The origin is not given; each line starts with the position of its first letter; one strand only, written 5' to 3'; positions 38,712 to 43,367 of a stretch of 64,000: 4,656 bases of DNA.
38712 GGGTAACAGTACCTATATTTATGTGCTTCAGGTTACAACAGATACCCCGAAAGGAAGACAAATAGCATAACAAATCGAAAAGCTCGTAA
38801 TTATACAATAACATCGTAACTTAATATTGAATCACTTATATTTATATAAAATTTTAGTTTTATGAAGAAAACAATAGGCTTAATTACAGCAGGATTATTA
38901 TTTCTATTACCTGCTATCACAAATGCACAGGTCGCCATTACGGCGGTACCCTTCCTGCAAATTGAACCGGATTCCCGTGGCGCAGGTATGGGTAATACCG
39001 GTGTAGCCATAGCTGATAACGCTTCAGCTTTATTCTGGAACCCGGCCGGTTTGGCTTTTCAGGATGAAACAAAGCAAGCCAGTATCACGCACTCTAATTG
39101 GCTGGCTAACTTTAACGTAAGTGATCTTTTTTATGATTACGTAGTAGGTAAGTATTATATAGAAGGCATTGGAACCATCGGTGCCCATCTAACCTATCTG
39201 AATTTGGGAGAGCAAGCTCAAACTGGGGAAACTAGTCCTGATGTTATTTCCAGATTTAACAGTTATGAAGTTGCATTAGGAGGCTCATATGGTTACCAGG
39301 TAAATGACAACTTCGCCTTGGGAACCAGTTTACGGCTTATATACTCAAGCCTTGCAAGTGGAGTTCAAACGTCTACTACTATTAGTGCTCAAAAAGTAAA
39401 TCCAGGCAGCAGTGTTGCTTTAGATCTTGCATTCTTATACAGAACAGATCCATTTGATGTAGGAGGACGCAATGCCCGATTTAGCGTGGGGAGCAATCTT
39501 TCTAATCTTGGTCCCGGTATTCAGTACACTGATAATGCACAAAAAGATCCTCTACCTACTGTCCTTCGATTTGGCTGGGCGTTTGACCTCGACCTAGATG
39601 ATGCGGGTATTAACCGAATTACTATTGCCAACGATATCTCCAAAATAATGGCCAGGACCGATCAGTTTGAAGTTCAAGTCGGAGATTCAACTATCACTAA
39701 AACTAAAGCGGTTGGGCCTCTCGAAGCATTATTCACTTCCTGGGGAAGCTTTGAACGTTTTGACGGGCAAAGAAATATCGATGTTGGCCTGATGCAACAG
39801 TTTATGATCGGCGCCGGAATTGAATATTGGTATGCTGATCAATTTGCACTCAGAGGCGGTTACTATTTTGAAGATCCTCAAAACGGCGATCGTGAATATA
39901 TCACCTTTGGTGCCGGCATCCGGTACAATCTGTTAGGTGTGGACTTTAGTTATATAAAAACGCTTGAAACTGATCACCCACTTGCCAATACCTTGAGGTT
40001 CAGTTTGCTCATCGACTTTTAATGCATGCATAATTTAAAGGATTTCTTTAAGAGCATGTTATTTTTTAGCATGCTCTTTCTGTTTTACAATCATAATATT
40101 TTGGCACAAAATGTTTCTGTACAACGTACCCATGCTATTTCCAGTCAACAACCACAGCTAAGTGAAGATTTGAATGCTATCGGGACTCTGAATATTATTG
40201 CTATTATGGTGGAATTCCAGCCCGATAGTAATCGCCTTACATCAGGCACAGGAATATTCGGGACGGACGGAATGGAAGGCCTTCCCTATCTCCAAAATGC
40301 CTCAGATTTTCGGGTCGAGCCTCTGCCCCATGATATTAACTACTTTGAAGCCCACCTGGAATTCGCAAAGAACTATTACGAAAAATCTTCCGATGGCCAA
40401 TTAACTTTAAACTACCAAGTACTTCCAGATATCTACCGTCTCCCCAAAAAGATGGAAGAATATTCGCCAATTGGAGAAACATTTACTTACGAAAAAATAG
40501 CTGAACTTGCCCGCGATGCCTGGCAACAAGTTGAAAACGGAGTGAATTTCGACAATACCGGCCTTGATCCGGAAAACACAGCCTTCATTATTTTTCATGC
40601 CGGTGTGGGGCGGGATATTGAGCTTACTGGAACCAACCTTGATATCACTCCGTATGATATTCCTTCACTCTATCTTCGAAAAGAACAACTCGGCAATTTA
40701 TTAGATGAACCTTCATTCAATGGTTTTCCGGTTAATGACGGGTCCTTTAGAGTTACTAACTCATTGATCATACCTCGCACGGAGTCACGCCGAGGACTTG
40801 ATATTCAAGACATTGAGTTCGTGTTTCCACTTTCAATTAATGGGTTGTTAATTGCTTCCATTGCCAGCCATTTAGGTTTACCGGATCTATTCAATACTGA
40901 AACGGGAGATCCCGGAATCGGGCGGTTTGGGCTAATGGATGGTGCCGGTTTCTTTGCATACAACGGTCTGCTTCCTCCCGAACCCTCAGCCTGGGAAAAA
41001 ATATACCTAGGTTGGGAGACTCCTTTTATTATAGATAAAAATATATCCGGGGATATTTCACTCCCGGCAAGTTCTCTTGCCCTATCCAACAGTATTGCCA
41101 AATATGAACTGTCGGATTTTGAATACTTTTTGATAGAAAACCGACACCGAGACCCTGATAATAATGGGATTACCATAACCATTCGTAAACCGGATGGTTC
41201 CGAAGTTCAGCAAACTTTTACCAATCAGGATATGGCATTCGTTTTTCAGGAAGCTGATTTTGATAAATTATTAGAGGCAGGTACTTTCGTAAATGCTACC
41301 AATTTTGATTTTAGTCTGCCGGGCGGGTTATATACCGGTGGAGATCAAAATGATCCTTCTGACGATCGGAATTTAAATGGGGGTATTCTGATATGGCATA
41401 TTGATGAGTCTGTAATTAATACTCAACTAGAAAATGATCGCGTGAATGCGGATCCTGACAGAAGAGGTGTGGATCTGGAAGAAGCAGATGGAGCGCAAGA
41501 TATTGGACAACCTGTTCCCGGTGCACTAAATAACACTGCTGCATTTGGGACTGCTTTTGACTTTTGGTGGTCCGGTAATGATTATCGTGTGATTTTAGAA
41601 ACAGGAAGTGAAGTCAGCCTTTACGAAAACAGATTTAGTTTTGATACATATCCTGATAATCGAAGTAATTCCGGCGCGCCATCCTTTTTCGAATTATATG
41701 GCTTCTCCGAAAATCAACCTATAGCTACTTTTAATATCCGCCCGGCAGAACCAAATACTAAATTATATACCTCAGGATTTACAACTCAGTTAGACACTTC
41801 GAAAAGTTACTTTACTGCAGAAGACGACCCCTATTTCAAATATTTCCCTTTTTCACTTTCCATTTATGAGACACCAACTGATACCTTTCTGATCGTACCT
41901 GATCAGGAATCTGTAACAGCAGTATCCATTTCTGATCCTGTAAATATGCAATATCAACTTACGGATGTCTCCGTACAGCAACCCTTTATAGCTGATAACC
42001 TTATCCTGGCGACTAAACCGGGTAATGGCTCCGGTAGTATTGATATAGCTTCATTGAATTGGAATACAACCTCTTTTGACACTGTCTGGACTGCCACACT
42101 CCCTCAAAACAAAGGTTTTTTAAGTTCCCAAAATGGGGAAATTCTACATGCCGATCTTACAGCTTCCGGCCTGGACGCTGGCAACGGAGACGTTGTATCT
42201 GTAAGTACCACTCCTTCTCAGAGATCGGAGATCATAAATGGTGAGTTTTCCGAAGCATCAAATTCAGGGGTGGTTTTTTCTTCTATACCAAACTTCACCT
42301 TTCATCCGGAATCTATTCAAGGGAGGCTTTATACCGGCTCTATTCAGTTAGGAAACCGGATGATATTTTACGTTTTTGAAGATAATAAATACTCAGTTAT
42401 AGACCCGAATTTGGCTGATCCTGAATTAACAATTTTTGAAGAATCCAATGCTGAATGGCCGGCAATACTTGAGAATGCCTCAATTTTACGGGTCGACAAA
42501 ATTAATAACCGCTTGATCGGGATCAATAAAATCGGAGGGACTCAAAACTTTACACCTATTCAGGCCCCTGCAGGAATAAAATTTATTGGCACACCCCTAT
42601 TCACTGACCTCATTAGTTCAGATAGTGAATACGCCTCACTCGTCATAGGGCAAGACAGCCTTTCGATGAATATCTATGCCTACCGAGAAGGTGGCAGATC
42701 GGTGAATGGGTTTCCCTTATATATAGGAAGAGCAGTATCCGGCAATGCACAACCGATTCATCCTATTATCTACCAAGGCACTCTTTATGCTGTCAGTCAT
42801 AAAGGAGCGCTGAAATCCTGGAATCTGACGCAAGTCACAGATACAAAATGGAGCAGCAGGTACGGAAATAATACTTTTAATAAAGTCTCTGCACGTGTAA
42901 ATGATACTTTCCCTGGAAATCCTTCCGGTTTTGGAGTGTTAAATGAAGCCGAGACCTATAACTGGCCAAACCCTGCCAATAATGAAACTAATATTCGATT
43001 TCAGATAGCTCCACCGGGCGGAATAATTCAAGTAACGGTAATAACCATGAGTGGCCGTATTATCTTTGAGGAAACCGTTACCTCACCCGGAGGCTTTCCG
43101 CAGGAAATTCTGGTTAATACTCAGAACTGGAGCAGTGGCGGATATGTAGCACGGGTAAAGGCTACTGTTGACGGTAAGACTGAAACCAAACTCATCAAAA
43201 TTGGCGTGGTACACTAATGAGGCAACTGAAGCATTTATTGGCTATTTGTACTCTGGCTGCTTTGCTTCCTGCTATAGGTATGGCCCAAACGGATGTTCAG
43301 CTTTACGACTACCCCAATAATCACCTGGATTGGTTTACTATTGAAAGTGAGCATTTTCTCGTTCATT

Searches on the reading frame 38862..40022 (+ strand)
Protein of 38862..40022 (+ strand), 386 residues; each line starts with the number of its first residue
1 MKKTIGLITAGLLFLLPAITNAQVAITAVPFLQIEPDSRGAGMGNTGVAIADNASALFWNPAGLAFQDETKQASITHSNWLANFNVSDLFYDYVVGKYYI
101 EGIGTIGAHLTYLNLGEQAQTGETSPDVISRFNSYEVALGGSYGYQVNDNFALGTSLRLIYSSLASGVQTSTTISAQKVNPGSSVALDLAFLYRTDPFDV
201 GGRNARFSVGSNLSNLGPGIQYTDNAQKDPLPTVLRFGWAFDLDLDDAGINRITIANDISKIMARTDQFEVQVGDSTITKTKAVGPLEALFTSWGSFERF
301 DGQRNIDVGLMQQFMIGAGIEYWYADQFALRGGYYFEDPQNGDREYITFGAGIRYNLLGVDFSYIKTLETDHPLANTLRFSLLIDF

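Call 7: search_protein_families(library=ncbifam, proteins=[window:38862-40022:+])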
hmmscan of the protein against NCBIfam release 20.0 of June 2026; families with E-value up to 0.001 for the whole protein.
window:38862-40022:+ (386 aa): 4 families
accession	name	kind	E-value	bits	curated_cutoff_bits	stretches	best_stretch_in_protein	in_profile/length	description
NF033709.1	PorV_fam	subfamily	4.6e-101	338.6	90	1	27-386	2-326/326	PorV/PorQ family protein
NF033710.1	T9SS_OM_PorV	equivalog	4.7e-87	292.5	250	1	21-386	18-367/367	type IX secretion system outer membrane channel protein PorV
NF033711.1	T9SS_PorQ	equivalog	6.9e-21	74.6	220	1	11-366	7-319/335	type IX secretion system protein PorQ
NF052325.1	PorVQ2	equivalog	6.3e-14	51.6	325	1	29-163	27-166/354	putative type IX sorting system protein PorV2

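Call 8: search_protein_families(library=pfam, proteins=[window:38862-40022:+])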
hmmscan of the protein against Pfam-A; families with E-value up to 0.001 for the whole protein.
window:38862-40022:+ (386 aa): 2 families
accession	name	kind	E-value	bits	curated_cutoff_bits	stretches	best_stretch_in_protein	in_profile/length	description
PF19572.5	PorV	-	8.1e-35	120.9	27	1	21-266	5-240/243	Type IX secretion system protein PorV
PF03349.22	Toluene_X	-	1.1e-09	37.7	29.7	1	37-158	19-113/421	Outer membrane protein transport protein (OMPP1/FadL/TodX)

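Call 15: find_related_loci(query=window:38862-40022:+, collection=genome_contigs, flank=10000)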
Query window:38862-40022:+ (386 aa) in genome_contigs; peptide patterns used: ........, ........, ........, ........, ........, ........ (x = any residue, [..] = any of these).
366 stretches matched a pattern; 165 encode a relative of the query (tblastn E <= 1e-3); the best 80 are kept; 80 distinct loci.
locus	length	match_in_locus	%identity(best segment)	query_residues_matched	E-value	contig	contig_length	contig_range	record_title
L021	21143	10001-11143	85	1-386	0e+0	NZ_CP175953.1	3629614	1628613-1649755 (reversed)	MAG: Gracilimonas sediminicola isolate MAG3 chromosome, complete genome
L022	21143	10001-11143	85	1-386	0e+0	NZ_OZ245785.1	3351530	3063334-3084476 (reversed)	MAG: Gracilimonas sp. isolate bafe52b6-2335-48ef-b9f4-bda7617936f4 chromosome 1, complete sequence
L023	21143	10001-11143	85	1-386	0e+0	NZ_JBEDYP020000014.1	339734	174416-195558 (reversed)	Gracilimonas sp. BCB1 contig_32, whole genome shotgun sequence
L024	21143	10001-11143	84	1-386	0e+0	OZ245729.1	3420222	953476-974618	MAG: Gracilimonas sp. isolate 59e3a07e-9baa-471e-b947-b82689dc188f genome assembly, chromosome: 1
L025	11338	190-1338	82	1-386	0e+0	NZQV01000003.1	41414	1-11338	MAG: Balneola sp. isolate EAC52 MHASMcontig_1004346, whole genome shotgun sequence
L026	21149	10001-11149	82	1-386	0e+0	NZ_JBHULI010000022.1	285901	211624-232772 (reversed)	Gracilimonas halophila strain KCTC 52042 velvet_auto_127_22, whole genome shotgun sequence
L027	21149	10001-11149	82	1-386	0e+0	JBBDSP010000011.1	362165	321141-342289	MAG: Gracilimonas sp. isolate LejiaC_42_46 Lejia_C_25_length_362165_cov_27, whole genome shotgun sequence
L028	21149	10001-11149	81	1-386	0e+0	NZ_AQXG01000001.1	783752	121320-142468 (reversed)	Gracilimonas tropica DSM 19535 B151DRAFT_scaffold_0.1_C, whole genome shotgun sequence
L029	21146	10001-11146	84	1-386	0e+0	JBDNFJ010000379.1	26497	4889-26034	MAG: Gracilimonas sp. isolate concoct.115.WLB k141_1229471, whole genome shotgun sequence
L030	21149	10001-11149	80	1-386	0e+0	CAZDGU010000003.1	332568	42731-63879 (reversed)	MAG TPA_asm: uncultured Balneola sp. isolate SRP187154_co1_112 genome assembly, contig: NODE_6_length_332568_cov_9.24357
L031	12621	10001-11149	82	1-386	0e+0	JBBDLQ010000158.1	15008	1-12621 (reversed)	MAG: Balneolaceae bacterium isolate LejiaA_41_37 Lejia_A_5722_length_15008_cov_20, whole genome shotgun sequence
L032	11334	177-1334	81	1-386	0e+0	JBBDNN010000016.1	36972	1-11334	MAG: Balneolaceae bacterium isolate LejiaB_40_15 Lejia_B_1359_length_36972_cov_9, whole genome shotgun sequence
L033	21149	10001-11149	82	1-386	0e+0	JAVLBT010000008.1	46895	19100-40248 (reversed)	MAG: Gracilimonas sp. isolate Uz-K11-15 NODE_8_length_46895_cov_3.660494, whole genome shotgun sequence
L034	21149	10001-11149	80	1-386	0e+0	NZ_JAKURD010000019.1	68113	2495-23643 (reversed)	MAG: Gracilimonas sp. isolate ALOHA_A2.5_46 A2.5-Gracilimonas-1_19, whole genome shotgun sequence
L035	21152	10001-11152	78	1-386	0e+0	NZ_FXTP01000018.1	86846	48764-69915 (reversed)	Gracilimonas mengyeensis strain DSM 21985, whole genome shotgun sequence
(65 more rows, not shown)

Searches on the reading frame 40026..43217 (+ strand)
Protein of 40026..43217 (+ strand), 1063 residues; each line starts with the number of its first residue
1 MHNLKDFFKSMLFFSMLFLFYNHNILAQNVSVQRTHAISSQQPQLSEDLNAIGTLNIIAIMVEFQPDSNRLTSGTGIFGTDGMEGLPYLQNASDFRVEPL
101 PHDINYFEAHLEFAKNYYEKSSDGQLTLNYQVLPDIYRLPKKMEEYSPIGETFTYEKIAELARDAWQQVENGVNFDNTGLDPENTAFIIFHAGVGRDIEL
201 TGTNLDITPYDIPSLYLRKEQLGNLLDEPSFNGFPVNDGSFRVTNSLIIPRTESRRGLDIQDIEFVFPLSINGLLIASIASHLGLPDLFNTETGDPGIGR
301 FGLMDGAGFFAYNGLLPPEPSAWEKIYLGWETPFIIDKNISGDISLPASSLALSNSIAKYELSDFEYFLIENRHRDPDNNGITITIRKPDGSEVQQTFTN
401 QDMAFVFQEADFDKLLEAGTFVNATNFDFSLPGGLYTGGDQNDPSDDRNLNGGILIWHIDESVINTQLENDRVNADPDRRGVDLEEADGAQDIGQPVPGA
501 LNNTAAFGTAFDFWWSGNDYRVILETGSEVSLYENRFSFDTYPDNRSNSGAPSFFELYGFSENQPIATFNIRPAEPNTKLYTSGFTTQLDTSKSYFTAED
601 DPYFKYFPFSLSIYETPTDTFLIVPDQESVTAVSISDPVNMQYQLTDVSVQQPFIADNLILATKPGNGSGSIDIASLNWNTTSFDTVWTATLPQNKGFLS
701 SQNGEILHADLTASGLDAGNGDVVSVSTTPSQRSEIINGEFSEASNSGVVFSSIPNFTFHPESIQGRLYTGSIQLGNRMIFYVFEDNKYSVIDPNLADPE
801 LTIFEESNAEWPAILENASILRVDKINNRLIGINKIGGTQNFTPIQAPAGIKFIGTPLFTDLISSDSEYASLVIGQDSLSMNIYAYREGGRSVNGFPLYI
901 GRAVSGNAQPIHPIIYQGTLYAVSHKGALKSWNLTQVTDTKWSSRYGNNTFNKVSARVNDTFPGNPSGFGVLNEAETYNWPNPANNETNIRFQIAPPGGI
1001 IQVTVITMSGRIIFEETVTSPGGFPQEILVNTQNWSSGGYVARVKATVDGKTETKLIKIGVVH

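Call 7: search_protein_families(library=ncbifam, proteins=[window:40026-43217:+])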
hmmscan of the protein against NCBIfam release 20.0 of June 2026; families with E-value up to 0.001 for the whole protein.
window:40026-43217:+ (1063 aa): 4 families
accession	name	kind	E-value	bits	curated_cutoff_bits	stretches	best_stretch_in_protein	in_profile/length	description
NF052323.1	T9SSA_dep_M6i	equivalog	0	1267.5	600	1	9-1063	1-1043/1043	T9SS-dependent M6-like inactivated metalloprotease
TIGR03296.1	M6dom_TIGR03296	domain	8.9e-16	58.6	110.8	2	283-375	178-270/286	M6 family metalloprotease domain-containing protein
TIGR04183.1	Por_Secre_tail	domain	1.9e-05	24.6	23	1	980-1058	2-71/72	T9SS type A sorting domain-containing protein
NF038113.1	T9SSA_dep_M36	equivalog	2.6e-05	22.6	885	1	974-1057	790-867/869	T9SS-dependent M36 family metallopeptidase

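Call 8: search_protein_families(library=pfam, proteins=[window:40026-43217:+])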
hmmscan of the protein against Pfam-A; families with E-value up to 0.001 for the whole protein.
window:40026-43217:+ (1063 aa): 1 family
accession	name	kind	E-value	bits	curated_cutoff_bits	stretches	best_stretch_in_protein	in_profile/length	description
PF18962.6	Por_Secre_tail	-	6e-06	26.9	27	1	980-1057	2-74/75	Secretion system C-terminal sorting domain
